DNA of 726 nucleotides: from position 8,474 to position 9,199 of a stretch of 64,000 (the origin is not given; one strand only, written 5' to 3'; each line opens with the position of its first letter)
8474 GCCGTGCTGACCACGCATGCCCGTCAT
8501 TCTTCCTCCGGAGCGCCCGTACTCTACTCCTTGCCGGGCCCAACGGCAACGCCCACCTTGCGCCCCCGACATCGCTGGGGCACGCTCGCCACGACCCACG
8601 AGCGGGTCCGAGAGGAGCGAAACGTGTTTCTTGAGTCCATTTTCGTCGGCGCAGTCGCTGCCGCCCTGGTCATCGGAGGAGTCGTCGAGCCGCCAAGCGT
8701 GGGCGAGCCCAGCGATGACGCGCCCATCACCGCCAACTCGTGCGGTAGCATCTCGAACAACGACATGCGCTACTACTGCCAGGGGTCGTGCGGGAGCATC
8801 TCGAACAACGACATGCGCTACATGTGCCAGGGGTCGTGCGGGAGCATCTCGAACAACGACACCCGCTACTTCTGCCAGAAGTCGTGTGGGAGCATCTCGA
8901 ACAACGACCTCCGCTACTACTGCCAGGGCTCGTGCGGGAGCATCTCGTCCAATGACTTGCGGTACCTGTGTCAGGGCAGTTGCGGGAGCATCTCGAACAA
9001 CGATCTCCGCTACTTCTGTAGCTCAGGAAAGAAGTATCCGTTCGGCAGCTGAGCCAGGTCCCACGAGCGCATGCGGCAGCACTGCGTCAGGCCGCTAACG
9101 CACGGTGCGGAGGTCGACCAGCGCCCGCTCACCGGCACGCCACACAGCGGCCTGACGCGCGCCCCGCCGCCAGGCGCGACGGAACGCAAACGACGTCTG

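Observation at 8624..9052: Small membrane-anchored protein of six near-identical 16-aa Cys repeats with two variable positions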

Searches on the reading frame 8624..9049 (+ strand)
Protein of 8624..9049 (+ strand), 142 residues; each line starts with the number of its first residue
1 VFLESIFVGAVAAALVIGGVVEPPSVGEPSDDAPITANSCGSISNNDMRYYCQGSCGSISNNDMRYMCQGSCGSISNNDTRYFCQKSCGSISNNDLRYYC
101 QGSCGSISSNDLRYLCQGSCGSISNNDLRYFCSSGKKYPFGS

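Call 5: search_protein_families(library=pfam, proteins=[window:8624-9049:+], max_evalue=1)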
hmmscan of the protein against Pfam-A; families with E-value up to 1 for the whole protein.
window:8624-9049:+ (142 aa): 4 families
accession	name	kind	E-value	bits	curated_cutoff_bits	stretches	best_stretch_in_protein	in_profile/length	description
PF11403.13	Metallothio_yeast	-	0.085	13.9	25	1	68-89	7-25/39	Yeast metallothionein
PF17976.7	zf-RING_12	-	0.12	13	25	0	99-117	5-23/73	RING/Ubox like zinc-binding domain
PF24941.1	DUF7757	-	0.33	11.2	27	0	86-119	84-117/153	Domain of unknown function (DUF7757)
PF22912.2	zf-DPOE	-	0.48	11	21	0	84-103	7-25/58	Zinc finger domain of DNA polymerase-epsilon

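Call 6: search_protein_families(library=ncbifam, proteins=[window:8624-9049:+], max_evalue=1)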
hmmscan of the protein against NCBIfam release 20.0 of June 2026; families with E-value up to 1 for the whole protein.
window:8624-9049:+ (142 aa): 2 families
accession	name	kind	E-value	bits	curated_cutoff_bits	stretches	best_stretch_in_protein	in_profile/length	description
NF007375.0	PRK09880.1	equivalog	0.071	11.9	469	1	75-110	23-58/344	L-idonate 5-dehydrogenase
NF033408.5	polymyxin_MCR3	exception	0.58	8.7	1225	0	77-101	251-275/540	MCR-3 family phosphoethanolamine--lipid A transferase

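Call 8: find_homologous_proteins(query=window:8624-9049:+, max_evalue=0.01)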
Query window:8624-9049:+ (142 aa): 28 proteins with E <= 0.01 among 1000 candidates.
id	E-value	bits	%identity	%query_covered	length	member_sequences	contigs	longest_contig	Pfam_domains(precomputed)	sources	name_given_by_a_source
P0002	1.8e-45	172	61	93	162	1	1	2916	-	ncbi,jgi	jgi:hypothetical protein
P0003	6.5e-45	171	62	61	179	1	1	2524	-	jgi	jgi:hypothetical protein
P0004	2.5e-38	149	64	89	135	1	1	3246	-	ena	-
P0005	4.9e-32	129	49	91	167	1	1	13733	-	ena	-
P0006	3.1e-29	120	75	54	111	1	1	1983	-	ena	-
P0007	1.8e-28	117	74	51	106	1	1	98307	-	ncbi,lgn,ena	-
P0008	3.8e-28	116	80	49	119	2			-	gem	-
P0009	1.8e-27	114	71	53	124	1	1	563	-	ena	-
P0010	4.0e-27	113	50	71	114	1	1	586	PF22912.3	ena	-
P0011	1.1e-26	112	52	75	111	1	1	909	-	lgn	-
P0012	2.5e-26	110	62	60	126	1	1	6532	-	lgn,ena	-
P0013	3.4e-26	110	52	75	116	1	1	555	-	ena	-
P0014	1.4e-25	108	53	71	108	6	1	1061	-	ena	-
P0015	2.0e-25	107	72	49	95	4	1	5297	-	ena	-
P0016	2.1e-25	107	52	73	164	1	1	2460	-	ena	-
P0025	1.7e-15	75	67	32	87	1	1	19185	-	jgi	jgi:hypothetical protein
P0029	4.6e-6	45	49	46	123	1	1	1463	-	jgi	-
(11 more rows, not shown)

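Call 11: find_encoding_contigs(protein=P0007, flank=8000, max_places=3)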
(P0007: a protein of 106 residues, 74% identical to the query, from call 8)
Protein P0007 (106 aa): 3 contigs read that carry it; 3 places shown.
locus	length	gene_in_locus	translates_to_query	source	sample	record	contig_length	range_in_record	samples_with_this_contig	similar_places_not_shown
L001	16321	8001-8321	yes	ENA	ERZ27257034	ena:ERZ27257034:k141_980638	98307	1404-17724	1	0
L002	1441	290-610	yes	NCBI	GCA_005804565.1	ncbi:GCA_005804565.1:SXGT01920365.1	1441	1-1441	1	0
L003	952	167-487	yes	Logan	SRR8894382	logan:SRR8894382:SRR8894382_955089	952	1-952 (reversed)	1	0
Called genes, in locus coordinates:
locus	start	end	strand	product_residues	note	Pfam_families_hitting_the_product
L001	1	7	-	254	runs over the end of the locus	PF01975:SurE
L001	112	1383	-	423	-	-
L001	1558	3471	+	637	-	-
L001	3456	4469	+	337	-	PF01073:3Beta_HSD, PF01370:Epimerase, PF02719:Polysacc_synt_2 (faint), PF04321:RmlD_sub_bind, PF05368:NmrA, PF13460:NAD_binding_10, PF16363:GDP_Man_Dehyd, PF07993:NAD_binding_4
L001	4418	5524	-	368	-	PF13524:Glyco_trans_1_2 (faint), PF13692:Glyco_trans_1_4, PF00534:Glycos_transf_1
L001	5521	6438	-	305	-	PF01795:Methyltransf_5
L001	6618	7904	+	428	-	PF00285:Citrate_synt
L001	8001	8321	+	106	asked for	-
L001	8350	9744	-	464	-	PF00890:FAD_binding_2, PF01134:GIDA (weak), PF01262:AlaDh_PNT_C (faint), PF07992:Pyr_redox_2, PF12831:FAD_oxidored, PF13450:NAD_binding_8 (weak), PF00070:Pyr_redox, PF02852:Pyr_redox_dim, +2 more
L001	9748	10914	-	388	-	PF00364:Biotin_lipoyl, PF02817:E3_binding, PF00198:2-oxoacid_dh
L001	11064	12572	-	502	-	-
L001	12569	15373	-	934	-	PF16078:2-oxogl_dehyd_N (weak), PF00676:E1_dh, PF02779:Transket_pyr, PF16870:OxoGdeHyase_C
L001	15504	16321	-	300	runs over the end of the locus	PF00126:HTH_1, PF03466:LysR_substrate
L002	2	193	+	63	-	?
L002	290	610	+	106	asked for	-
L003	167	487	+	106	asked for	-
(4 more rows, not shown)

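Call 12: find_encoding_contigs(protein=P0005, flank=8000, max_places=3)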
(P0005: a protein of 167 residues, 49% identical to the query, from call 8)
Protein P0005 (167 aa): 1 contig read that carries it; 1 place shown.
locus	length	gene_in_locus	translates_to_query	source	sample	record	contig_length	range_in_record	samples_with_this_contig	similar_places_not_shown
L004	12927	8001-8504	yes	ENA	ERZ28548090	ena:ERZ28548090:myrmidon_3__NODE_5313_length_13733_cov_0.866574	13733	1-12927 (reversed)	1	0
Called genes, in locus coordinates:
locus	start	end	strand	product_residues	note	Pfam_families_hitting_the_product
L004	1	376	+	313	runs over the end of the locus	PF01839:FG-GAP (faint), PF13517:FG-GAP_3 (weak)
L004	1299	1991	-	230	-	-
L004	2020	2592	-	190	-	-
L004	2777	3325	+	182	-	-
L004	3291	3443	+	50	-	-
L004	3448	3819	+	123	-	-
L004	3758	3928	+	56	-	-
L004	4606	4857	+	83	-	PF01135:PCMT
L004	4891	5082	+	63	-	PF01135:PCMT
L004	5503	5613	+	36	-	-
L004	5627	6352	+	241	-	-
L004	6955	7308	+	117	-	-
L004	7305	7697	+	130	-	-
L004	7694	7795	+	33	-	-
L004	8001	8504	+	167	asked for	-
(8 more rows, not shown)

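Call 13: find_encoding_contigs(protein=P0025, flank=8000, max_places=3)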
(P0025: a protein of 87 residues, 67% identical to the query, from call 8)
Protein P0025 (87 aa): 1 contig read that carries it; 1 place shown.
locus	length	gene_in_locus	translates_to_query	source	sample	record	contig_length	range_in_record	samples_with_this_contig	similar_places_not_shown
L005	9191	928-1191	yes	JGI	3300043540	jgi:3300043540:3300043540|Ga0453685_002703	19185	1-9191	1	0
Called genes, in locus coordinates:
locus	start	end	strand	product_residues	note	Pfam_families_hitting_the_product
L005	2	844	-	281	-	?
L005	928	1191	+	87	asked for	-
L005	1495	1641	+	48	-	-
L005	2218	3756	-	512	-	PF00221:Lyase_aromatic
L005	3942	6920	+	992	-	PF18565:Glyco_hydro2_C5 (faint), PF00932:LTD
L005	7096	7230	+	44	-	-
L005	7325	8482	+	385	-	-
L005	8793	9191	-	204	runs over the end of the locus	-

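Call 14: search_protein_representatives(protein=window:8624-9049:+)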
Query: 142 residues. Proteins with E-value up to 0.001 (for the whole library): 146; up to 1e-10: 61; up to 1e-30: 9. The best 146 are listed.
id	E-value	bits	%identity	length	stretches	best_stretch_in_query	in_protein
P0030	4.0e-51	189.1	48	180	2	9-133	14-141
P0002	5.8e-46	172.4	64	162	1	19-141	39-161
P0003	2.1e-45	170.6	50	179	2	34-123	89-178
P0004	8.0e-39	149.2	65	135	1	13-139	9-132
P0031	9.7e-35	136.0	52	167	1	24-139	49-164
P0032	2.4e-34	134.7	56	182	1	38-141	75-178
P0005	1.6e-32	128.9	57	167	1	33-139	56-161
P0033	9.9e-32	126.3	26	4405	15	37-136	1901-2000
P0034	6.1e-31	123.7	46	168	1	29-139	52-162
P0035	1.9e-30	122.1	51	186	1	29-133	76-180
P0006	9.9e-30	119.8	75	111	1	64-139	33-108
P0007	5.8e-29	117.3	70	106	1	64-140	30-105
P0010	1.3e-27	112.9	51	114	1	3-104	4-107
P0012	7.8e-27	110.4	60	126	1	52-139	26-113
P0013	1.1e-26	109.9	58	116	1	14-107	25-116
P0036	1.9e-25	105.9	49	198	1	25-132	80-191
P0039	3.9e-24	101.6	55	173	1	37-133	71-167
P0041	5.8e-22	94.6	39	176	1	39-133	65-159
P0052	1.1e-16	77.5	46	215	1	74-132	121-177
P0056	3.7e-16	75.7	42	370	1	43-133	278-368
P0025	5.6e-16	75.2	52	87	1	40-107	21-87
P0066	1.4e-12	64.2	30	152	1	13-133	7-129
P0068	4.9e-12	62.4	29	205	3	55-135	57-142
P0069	6.7e-12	61.9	43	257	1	43-134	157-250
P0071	3.5e-11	59.6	39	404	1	30-101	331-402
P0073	7.5e-11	58.5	40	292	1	29-116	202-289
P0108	1.4e-06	44.7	33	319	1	37-117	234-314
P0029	1.5e-06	44.6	61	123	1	71-134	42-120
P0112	2.5e-06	43.9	47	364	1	29-118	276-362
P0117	1.2e-05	41.7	46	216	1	37-134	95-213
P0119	1.3e-05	41.6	33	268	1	53-133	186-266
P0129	6.0e-05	39.4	40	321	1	35-105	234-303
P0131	6.5e-05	39.3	39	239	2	55-123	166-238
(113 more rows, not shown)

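Call 21: find_related_loci(query=window:8624-9049:+, collection=genome_contigs, flank=6000)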
Query window:8624-9049:+ (142 aa) in genome_contigs; peptide patterns used: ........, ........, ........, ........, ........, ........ (x = any residue, [..] = any of these).
71 stretches matched a pattern; 9 encode a relative of the query (tblastn E <= 1e-3); 9 distinct loci.
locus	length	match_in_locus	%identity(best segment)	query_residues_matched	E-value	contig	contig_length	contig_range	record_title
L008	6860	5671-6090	73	8-140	5e-61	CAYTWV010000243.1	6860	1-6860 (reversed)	MAG TPA_asm: uncultured Myxococcales bacterium isolate SRP272421_co4_371 genome assembly, contig: NODE_38288_length_6860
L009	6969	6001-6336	76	27-141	6e-54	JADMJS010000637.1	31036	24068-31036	MAG: Myxococcales bacterium isolate MAG_44 NODE_1287_length_31036_cov_8.986088, whole genome shotgun sequence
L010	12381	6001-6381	72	12-139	1e-53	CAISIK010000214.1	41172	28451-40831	MAG: uncultured proteobacterium isolate Erken-D10_bin-1051 genome assembly, contig: bin-1051:214/224, whole genome shotg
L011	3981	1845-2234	59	8-139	3e-47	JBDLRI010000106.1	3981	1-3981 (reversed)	MAG: Pseudomonadota bacterium isolate icacos_2019_sw_WHONDRS-S19S_0094_B_bin.162 scaffold_939168, whole genome shotgun s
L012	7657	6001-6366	63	15-139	1e-44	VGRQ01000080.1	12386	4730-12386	MAG: Deltaproteobacteria bacterium isolate M_DeepCast_65m_m2_104 M_DeepCast_65m_m2_104_Ga0194120_10009413, whole genome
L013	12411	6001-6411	42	3-134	7e-34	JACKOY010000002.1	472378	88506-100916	MAG: Spirochaetales bacterium isolate HK-STAS-SPIR-1 HK-STAS-SPIR-1_2, whole genome shotgun sequence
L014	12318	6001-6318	70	34-139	3e-32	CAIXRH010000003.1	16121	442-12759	MAG: uncultured proteobacterium isolate LJ-7-9m_bin-1278 genome assembly, contig: bin-1278:003/362, whole genome shotgun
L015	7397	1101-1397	66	6-132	1e-26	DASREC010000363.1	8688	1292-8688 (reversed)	MAG TPA_asm: Polyangia bacterium isolate SMAG_U9996 k141_411966, whole genome shotgun sequence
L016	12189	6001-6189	76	12-139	6e-14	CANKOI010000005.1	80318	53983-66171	MAG: Deltaproteobacteria bacterium isolate TH-Jun18-130 genome assembly, contig: TH-Jun18-C451, whole genome shotgun seq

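Call 26: predict_structure(alignment_id=A1)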
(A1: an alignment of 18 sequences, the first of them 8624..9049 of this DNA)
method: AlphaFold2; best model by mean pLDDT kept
length: 142 residues; sequences in the alignment: 18
mean_pLDDT: 52.3   pTM: 0.35
mean pLDDT of the five models: 52.3, 52.0, 51.9, 49.6, 45.9
residues with pLDDT >= 90: 0; 70-90: 0; 50-70: 89; < 50: 53
segments of 3 or more residues with pLDDT < 50: 1-4, 27-36, 44-48, 122-142
pLDDT, mean of each block of 10 residues (from residue 1): 49 57 51 49 48 58 58 57 61 55 56 54 44 39 32
secondary structure, 60 per line:
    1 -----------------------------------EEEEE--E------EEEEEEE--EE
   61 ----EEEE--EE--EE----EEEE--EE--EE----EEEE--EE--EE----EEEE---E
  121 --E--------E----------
elements in order: E36-40 E50-56 E65-68 E81-84 E97-100 E113-116

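Call 32: search_solved_structures(query=A1, max_evalue=10, show_alignments=2)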
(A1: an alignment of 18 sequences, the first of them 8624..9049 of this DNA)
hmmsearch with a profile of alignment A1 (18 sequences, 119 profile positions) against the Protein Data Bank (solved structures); distinct sequences matched with E-value up to 10: 3.
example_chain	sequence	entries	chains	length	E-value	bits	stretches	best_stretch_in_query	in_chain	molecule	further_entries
9mtl_H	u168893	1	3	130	0.6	13.3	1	60-115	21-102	Heavy chain of Fab from porcine antibody 24-1G23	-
8hcu_A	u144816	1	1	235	0.69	13.1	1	27-77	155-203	cDNA FLJ55590, highly similar to JmjC domain-containing histone demethylation protein 1B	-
9pzs_J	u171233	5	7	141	1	12.6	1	43-82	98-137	Heavy chain of GluN2A-specific monoclonal Fab fragment, termed 3D2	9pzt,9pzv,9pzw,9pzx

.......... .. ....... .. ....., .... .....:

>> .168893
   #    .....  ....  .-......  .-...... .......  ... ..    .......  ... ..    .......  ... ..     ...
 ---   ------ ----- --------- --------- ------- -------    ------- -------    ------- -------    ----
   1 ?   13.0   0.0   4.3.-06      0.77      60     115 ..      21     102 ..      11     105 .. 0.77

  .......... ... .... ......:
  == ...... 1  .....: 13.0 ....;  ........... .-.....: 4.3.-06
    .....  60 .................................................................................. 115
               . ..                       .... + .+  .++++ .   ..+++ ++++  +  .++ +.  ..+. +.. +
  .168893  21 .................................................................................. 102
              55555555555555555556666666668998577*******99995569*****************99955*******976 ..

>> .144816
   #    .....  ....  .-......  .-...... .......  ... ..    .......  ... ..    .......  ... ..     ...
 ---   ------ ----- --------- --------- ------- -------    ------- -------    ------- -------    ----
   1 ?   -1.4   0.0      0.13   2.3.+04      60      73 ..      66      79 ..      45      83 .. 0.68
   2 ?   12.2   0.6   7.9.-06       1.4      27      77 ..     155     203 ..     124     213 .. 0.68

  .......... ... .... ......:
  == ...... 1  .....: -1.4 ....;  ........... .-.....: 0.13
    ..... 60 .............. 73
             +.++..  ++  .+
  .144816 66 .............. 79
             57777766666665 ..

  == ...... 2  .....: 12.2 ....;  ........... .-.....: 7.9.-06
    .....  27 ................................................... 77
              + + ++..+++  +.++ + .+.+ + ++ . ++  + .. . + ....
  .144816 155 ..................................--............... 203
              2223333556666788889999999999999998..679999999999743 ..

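Call 33: search_protein_families(library=pfam, proteins=[P0068, P0066, P0029, P0056, P0036, P0030, P0031, P0035, P0039, P0041], max_evalue=0.1)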
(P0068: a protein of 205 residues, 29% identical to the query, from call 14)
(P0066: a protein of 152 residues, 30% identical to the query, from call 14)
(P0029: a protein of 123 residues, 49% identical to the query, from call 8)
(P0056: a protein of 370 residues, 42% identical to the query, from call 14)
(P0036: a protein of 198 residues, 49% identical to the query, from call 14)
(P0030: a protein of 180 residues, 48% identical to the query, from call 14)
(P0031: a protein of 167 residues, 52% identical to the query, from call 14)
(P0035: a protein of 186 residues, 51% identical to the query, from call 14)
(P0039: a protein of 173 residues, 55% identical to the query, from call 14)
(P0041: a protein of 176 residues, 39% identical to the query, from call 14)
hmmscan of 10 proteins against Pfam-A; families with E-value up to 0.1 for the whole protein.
P0068 (205 aa): 2 families
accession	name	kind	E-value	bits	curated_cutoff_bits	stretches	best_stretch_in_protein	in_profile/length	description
PF19255.4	DUF5902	-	0.091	13.5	29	0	60-77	13-30/104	Family of unknown function (DUF5902)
PF23427.1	EGF_4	-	0.095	13.2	27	0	154-178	11-35/40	EGF-like domain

P0066 (152 aa): 0 families

P0029 (123 aa): 1 family
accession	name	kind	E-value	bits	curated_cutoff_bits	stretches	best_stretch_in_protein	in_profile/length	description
PF08510.17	PIG-P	-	0.071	13.4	39.3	1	8-39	33-64/121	PIG-P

P0056 (370 aa): 1 family
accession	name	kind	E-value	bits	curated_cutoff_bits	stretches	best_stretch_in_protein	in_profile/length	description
PF04322.17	DUF473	-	0.0028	17.9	25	0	281-310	34-63/118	Protein of unknown function (DUF473)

P0036 (198 aa): 1 family
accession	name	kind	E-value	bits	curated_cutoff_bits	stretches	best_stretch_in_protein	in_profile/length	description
PF25285.1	DUF7875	-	0.028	15.2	27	0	104-119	52-68/96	Domain of unknown function (DUF7875)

P0030 (180 aa): 3 families
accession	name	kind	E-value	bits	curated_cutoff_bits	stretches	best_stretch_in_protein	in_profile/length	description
PF01754.22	zf-A20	-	1.2e-07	31.9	21.6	0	59-68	2-11/24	A20-like zinc finger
PF13405.12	EF-hand_6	-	0.0022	18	25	0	92-109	10-27/30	EF-hand domain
PF04322.17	DUF473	-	0.0079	16.5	25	0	122-149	38-65/118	Protein of unknown function (DUF473)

P0031 (167 aa): 1 family
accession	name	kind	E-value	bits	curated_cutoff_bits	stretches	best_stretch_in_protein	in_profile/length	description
PF01473.26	Choline_bind_1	-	0.023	15.5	20.5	0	98-111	2-15/19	Putative cell wall binding repeat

P0035 (186 aa): 1 family
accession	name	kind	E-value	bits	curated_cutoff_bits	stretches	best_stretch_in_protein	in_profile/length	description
PF08017.16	Fibrinogen_BP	-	4.9e-05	22.3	50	1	96-167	151-222/425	Fibrinogen binding protein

P0039 (173 aa): 1 family
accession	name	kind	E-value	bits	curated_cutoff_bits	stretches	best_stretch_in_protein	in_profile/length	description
PF11584.14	Toxin_ToxA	-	0.0058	17.1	25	0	105-160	3-54/118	Proteinaceous host-selective toxin ToxA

P0041 (176 aa): 2 families
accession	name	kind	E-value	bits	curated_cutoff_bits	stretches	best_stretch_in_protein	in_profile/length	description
PF13560.12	HTH_31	-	0.018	15.8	27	0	138-163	31-55/64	Helix-turn-helix domain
PF05413.17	Peptidase_C34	-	0.045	14.5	22.4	0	87-102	55-70/92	Putative closterovirus papain-like endopeptidase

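Call 34: find_homologous_proteins(query=A1, max_evalue=0.001)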
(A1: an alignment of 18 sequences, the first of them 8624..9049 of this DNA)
Query A1 (18 sequences) (142 aa, profile of the alignment): 61 proteins with E <= 0.001 among 6954 candidates.
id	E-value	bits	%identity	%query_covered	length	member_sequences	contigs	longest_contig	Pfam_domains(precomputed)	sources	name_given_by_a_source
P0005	1.3e-57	211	49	91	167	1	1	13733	-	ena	-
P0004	3.2e-55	203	64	89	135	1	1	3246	-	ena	-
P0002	6.9e-54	199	61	93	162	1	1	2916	-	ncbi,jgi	jgi:hypothetical protein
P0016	2.9e-48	181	52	73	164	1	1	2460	-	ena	-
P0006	1.3e-45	172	75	54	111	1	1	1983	-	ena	-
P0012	6.7e-45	170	62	60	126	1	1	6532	-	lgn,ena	-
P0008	7.8e-45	170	80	49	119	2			-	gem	-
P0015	6.5e-41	157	72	49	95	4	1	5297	-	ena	-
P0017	1.1e-40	156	60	61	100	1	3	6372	-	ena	-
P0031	7.1e-39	150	51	83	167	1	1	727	-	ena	-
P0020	1.2e-38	150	69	43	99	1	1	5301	-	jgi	-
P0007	6.0e-38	147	74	51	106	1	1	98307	-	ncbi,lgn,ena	-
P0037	9.4e-38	147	67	49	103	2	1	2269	-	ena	-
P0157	5.4e-37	144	65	49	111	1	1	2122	-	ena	-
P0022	9.3e-37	144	77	37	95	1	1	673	-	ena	-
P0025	2.4e-17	81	67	32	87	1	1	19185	-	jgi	jgi:hypothetical protein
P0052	3.6e-16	77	42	63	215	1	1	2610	-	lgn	-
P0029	1.4e-9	56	49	46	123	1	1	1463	-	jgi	-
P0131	6.3e-8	50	35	59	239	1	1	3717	-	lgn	-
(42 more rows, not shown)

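Call 52: search_protein_families(library=pfam, proteins=[P0071, P0073, P0069, P0108, P0112, P0129, P0119, P0052, P0131, P0117], max_evalue=0.01)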
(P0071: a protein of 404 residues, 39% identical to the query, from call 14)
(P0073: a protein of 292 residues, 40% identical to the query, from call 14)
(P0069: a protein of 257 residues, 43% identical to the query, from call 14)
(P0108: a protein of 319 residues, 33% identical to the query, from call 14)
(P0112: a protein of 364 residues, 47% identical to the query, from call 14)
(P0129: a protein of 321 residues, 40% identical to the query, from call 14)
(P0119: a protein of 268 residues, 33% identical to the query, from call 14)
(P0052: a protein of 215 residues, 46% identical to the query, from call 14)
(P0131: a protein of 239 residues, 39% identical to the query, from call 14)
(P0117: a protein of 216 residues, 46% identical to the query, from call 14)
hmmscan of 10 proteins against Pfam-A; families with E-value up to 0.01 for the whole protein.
P0071 (404 aa): 0 families

P0073 (292 aa): 0 families

P0069 (257 aa): 0 families

P0108 (319 aa): 3 families
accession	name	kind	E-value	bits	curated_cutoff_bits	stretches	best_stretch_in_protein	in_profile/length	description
PF13599.13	Pentapeptide_4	-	3.5e-14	53.1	38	2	25-101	2-78/78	Pentapeptide repeat region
PF00805.28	Pentapeptide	-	1.7e-10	40.7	20.2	1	71-105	3-37/40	Pentapeptide repeats (8 copies)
PF13576.12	Pentapeptide_3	-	0.00019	22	27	1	71-115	1-48/48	Pentapeptide repeats (9 copies)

P0112 (364 aa): 0 families

P0129 (321 aa): 1 family
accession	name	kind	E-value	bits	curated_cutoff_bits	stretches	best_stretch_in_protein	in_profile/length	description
PF05413.17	Peptidase_C34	-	0.0065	17.2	22.4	0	272-291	51-70/92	Putative closterovirus papain-like endopeptidase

P0119 (268 aa): 0 families

P0052 (215 aa): 0 families

P0131 (239 aa): 0 families

P0117 (216 aa): 0 families

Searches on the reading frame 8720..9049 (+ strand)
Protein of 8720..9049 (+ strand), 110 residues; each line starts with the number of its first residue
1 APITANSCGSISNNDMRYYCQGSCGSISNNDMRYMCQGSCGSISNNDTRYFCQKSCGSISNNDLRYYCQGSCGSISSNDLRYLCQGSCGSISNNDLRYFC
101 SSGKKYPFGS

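Call 42: predict_structure(alignment_id=A2)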
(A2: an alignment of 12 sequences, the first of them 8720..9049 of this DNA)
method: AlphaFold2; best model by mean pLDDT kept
length: 110 residues; sequences in the alignment: 12
mean_pLDDT: 56.5   pTM: 0.46
mean pLDDT of the five models: 56.5, 50.6, 50.0, 48.2, 47.6
residues with pLDDT >= 90: 0; 70-90: 0; 50-70: 94; < 50: 16
segments of 3 or more residues with pLDDT < 50: 1-4, 106-110
pLDDT, mean of each block of 10 residues (from residue 1): 47 55 55 61 57 61 62 58 61 56 49
secondary structure, 60 per line:
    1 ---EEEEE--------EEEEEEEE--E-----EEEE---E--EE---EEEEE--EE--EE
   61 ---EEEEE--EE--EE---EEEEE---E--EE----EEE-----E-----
elements in order: E4-8 E17-24 E33-36 E48-52 E64-68 E80-84 E97-99

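Call 45: fold_search(model_id=the predicted structure, library=pdb)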
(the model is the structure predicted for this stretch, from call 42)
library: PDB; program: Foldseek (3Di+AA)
matches with E <= 10: 52; with E <= 0.001: 0
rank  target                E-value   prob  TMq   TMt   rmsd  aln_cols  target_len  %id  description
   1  4nu2                  9.2e-01  0.10  0.32  0.20   8.5       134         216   10  Crystal structure of an ice-binding protein (FfIBP) from the Antarctic bacterium, Flavobacterium frigoris PS1 (released 2014-04-16)
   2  3uyv_A                1.1e+00  0.18  0.40  0.24   8.2       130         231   11  Crystal structure of a glycosylated ice-binding protein (LeIBP) from Arctic yeast (released 2012-02-29)
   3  8x1o                  1.4e+00  0.08  0.32  0.20   8.9       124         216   11  Crystal structure of M249C/N270C mutant of FfIBP (released 2024-11-13)
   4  7ehk                  1.8e+00  0.07  0.31  0.20   8.5       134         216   10  Crystal structure of C107S mutant of FfIBP (released 2022-03-02)
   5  3uyu_A                1.9e+00  0.07  0.33  0.20   8.8       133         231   10  Structural basis for the antifreeze activity of an ice-binding protein (LeIBP) from Arctic yeast (released 2012-02-15)
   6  9lhs                  1.9e+00  0.06  0.31  0.20   7.8       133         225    9  Crystal structure of an ice-binding protein from Candidatus Cryosericum odellii (released 2025-09-03)
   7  6n2b_B                2.5e+00  0.02  0.21  0.11  11.5       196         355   10  The Crystal Structure of Caldicellulosiruptor kristjanssonii Tapirin C-terminal domain (released 2018-12-19)
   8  1czf_A                2.7e+00  0.02  0.20  0.09  13.2       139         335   14  ENDO-POLYGALACTURONASE II FROM ASPERGILLUS NIGER (released 1999-10-28)
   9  9lhn_B                2.9e+00  0.06  0.33  0.21   7.0       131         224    9  Crystal structure of Ice binding protein from Candidatus Cryosericum odellii SMC5 (released 2025-09-03)
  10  2n3d_MODEL_1_A        3.0e+00  0.20  0.51  0.53   5.6       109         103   12  Atomic structure of the cytoskeletal bactofilin BacA revealed by solid-state NMR (released 2015-12-16)
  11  9u4u_A                3.2e+00  0.01  0.12  0.10  16.9       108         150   14  Structure of the functional amyloid FapC from Pseudomonas sp.UK4 (released 2025-08-06)
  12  5gzt_B                3.4e+00  0.15  0.51  0.07   7.1       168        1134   10  Crystal Structure of Chitinase ChiW from Paenibacillus sp. str. FPU-7 Reveals a Novel Type of Bacterial Cell-Surface-E (released 2016-12-28)
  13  8x0z                  3.4e+00  0.08  0.36  0.23   6.2       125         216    9  Crystal structure of A101C/A120C mutant of FfIBP (released 2024-11-13)
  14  3sze                  3.4e+00  0.08  0.39  0.07   9.7       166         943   10  Crystal structure of the passenger domain of the E. coli autotransporter EspP (released 2011-10-12)
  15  3wp9                  3.4e+00  0.07  0.39  0.24   8.6       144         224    8  Crystal structure of antifreeze protein from an Antarctic sea ice bacterium Colwellia sp. (released 2014-07-02)
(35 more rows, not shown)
